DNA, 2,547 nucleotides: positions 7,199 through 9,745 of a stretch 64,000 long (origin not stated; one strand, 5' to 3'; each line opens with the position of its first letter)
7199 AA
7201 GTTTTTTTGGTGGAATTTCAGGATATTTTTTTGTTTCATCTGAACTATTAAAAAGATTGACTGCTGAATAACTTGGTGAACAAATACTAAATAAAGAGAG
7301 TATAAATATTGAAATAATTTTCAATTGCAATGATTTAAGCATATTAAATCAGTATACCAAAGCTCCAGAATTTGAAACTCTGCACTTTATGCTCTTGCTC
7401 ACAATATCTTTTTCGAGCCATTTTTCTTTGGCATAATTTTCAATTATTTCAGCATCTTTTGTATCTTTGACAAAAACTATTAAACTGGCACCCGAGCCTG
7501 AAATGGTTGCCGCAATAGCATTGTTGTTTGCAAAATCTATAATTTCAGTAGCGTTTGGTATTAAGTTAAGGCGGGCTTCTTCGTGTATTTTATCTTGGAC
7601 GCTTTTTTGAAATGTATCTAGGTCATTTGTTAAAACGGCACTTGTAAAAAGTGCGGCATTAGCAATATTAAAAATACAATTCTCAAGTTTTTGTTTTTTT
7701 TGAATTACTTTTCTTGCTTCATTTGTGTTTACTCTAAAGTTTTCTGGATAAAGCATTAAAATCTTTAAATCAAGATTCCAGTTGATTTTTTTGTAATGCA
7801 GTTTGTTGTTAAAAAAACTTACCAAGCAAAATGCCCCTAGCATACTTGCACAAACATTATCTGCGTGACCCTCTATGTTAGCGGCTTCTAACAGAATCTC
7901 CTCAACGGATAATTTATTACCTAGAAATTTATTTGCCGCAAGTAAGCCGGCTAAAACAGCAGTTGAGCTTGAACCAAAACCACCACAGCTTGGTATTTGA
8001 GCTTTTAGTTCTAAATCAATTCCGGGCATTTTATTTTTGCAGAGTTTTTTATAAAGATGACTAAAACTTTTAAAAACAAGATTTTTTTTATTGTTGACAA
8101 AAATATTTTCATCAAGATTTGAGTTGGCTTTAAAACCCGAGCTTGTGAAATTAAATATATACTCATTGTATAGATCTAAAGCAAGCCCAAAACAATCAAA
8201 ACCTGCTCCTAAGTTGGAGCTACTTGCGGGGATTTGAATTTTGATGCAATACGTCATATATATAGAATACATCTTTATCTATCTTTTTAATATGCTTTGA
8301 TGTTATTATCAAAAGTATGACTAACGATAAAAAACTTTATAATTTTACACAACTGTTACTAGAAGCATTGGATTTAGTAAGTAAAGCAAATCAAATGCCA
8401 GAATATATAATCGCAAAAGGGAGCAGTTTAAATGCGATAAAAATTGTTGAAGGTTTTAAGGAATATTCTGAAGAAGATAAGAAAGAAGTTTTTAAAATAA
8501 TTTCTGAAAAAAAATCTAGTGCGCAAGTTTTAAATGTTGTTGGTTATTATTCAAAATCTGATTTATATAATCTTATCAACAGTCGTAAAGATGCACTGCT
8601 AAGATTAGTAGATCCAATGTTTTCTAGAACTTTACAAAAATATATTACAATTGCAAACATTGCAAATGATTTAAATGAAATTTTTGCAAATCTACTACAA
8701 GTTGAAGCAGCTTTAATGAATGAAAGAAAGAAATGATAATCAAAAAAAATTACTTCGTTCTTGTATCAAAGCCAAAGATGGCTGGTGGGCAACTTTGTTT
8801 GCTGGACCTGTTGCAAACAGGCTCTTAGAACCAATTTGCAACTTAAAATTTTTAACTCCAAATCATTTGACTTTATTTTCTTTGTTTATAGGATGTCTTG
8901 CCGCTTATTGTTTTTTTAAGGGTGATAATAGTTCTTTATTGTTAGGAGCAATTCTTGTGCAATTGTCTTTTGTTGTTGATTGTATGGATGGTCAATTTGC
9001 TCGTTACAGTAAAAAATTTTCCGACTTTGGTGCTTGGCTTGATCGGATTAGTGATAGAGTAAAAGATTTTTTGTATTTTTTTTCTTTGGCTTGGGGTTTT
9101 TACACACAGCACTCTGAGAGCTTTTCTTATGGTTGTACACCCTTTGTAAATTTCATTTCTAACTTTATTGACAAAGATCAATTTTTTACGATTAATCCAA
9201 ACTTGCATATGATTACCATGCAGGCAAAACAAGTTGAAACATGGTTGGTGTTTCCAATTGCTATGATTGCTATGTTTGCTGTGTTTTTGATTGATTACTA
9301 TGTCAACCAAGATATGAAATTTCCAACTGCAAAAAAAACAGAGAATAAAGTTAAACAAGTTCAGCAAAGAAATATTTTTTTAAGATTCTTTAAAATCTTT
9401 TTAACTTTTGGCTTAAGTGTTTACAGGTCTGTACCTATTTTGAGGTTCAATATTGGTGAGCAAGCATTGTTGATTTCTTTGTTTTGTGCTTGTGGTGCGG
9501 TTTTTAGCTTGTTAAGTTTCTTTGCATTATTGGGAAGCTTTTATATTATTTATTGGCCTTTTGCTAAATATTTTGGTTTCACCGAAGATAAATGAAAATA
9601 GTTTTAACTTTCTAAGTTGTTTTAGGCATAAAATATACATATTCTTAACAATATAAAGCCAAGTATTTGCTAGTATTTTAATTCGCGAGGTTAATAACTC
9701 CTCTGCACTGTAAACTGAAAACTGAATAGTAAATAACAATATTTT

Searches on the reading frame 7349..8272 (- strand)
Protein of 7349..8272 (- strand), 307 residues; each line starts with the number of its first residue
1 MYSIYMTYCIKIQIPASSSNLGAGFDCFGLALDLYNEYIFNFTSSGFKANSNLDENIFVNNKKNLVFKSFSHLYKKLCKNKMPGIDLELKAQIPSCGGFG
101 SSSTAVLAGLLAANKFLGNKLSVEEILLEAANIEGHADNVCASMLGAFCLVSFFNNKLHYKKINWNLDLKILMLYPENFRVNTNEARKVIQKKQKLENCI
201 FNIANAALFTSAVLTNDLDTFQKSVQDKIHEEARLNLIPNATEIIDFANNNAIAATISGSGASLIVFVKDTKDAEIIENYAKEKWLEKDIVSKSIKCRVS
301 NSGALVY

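Call 22: search_protein_families(library=pfam, proteins=[window:7349-8272:-], max_evalue=0.001)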
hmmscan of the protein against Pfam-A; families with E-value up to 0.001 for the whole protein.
window:7349-8272:- (307 aa): 2 families
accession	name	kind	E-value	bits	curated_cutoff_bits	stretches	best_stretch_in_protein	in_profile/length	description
PF00288.32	GHMP_kinases_N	-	1.6e-15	57.5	22.3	1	64-146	1-86/87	GHMP kinases N terminal domain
PF08544.19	GHMP_kinases_C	-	1.2e-09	38.9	21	1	211-285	3-83/85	GHMP kinases C terminal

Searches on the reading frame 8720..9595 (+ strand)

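Call 22: search_protein_families(library=pfam, proteins=[window:8720-9595:+], max_evalue=0.001)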
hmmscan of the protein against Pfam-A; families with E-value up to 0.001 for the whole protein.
window:8720-9595:+ (291 aa): 1 family
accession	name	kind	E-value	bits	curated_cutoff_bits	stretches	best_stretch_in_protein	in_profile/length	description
PF01066.26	CDP-OH_P_transf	-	1.4e-13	52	22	1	45-124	2-77/152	CDP-alcohol phosphatidyltransferase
